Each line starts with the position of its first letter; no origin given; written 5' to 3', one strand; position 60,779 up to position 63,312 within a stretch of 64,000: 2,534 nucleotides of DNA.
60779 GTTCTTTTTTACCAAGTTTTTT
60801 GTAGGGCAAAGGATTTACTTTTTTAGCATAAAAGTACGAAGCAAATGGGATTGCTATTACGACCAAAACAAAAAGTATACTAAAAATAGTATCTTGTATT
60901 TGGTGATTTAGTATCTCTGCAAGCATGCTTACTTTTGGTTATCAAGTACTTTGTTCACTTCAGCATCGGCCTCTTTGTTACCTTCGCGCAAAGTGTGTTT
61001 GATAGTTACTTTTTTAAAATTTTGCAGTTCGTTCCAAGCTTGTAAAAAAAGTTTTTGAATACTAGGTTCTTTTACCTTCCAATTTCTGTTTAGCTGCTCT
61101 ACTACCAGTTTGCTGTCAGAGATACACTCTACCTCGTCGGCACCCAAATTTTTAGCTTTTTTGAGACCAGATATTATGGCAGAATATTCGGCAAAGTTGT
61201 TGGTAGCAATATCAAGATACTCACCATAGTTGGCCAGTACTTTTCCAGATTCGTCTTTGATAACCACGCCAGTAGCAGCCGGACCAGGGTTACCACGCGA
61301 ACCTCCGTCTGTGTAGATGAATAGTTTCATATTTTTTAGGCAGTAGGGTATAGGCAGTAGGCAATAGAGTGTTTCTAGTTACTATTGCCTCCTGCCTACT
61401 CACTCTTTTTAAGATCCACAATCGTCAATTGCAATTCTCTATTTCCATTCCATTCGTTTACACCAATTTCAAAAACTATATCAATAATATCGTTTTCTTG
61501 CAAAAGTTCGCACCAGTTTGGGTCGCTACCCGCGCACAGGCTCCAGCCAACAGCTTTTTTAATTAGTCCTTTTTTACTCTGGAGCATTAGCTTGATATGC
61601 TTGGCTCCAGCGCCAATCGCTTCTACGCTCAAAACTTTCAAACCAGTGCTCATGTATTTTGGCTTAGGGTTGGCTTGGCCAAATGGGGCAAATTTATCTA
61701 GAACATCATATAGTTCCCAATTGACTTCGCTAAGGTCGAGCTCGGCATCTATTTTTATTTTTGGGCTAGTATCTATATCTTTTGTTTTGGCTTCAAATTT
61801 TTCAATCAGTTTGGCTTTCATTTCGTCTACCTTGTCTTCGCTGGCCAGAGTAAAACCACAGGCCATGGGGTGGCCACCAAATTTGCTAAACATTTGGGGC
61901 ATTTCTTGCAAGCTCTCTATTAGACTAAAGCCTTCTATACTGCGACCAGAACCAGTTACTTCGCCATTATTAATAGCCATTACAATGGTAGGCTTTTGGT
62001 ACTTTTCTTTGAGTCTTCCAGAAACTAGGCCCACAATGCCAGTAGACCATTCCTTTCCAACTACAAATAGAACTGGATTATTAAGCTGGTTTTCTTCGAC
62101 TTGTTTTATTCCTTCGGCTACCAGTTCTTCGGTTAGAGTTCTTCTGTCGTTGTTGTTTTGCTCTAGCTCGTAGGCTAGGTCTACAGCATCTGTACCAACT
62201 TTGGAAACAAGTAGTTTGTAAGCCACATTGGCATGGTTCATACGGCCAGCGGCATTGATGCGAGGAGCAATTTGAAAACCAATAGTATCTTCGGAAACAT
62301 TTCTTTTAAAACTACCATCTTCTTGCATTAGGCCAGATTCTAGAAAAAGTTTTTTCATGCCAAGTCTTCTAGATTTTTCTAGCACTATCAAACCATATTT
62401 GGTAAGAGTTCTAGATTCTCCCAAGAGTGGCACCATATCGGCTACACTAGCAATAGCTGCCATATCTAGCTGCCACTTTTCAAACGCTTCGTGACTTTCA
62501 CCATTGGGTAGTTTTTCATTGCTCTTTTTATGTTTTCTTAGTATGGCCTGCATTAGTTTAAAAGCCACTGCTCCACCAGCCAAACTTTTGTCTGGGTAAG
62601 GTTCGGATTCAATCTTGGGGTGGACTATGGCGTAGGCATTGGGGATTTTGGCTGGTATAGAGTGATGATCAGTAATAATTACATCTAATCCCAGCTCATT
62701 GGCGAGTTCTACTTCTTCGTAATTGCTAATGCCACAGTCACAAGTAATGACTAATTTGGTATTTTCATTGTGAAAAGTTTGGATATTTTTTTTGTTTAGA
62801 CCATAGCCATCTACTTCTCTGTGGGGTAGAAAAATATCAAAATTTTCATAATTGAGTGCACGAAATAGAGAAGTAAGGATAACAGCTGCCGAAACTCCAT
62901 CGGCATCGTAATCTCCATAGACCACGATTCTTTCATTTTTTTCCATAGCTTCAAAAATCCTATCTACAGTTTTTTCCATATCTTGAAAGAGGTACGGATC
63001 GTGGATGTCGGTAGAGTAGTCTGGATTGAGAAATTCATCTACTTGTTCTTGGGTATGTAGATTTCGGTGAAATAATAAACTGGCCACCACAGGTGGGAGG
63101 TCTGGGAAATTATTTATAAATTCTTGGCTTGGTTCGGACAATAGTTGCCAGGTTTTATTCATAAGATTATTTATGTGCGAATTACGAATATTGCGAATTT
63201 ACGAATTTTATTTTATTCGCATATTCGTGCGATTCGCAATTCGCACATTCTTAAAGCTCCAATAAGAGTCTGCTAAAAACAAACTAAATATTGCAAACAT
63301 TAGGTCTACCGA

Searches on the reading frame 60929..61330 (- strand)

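Call 87: search_protein_families(library=pfam, proteins=[window:60929-61330:-], max_evalue=0.001)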
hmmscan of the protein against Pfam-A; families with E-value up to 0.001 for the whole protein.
window:60929-61330:- (133 aa): 2 families
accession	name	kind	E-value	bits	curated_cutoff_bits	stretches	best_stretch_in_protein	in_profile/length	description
PF13456.12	RVT_3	-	9.7e-25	87.3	21.6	1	7-127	2-122/123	Reverse transcriptase-like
PF00075.30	RNase_H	-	4.6e-13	50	25.8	1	3-126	4-137/141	RNase H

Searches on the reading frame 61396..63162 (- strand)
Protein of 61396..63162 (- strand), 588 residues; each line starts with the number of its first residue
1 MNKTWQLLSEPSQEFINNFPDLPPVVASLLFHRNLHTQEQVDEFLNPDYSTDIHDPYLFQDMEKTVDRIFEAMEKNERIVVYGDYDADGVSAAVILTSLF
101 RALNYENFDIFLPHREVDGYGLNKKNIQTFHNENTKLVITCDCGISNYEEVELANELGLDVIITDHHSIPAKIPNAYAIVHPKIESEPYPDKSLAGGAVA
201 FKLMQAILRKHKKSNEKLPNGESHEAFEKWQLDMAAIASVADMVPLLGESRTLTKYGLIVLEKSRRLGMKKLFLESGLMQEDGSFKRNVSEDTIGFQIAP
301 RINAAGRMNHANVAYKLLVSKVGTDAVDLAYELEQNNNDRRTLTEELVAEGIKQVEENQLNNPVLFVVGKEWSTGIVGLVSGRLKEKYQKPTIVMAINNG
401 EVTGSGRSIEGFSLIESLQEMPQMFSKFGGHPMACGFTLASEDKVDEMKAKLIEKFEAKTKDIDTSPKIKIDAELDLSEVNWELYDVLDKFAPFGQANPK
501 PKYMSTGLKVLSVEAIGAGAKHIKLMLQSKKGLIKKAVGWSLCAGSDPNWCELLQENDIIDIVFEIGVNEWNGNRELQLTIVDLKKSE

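Call 87: search_protein_families(library=pfam, proteins=[window:61396-63162:-], max_evalue=0.001)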
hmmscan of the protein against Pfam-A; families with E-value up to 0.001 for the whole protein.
window:61396-63162:- (588 aa): 3 families
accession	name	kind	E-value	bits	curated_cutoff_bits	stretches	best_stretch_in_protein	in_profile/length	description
PF17768.7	RecJ_OB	-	1.4e-26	93.1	27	1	471-583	1-107/107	RecJ OB domain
PF01368.27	DHH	-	1.9e-24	86.7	28.1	1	78-217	1-112/125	DHH family, N-terminal domain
PF02272.25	DHHA1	-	3e-16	60.2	25.9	1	362-457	2-101/102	DHHA1 domain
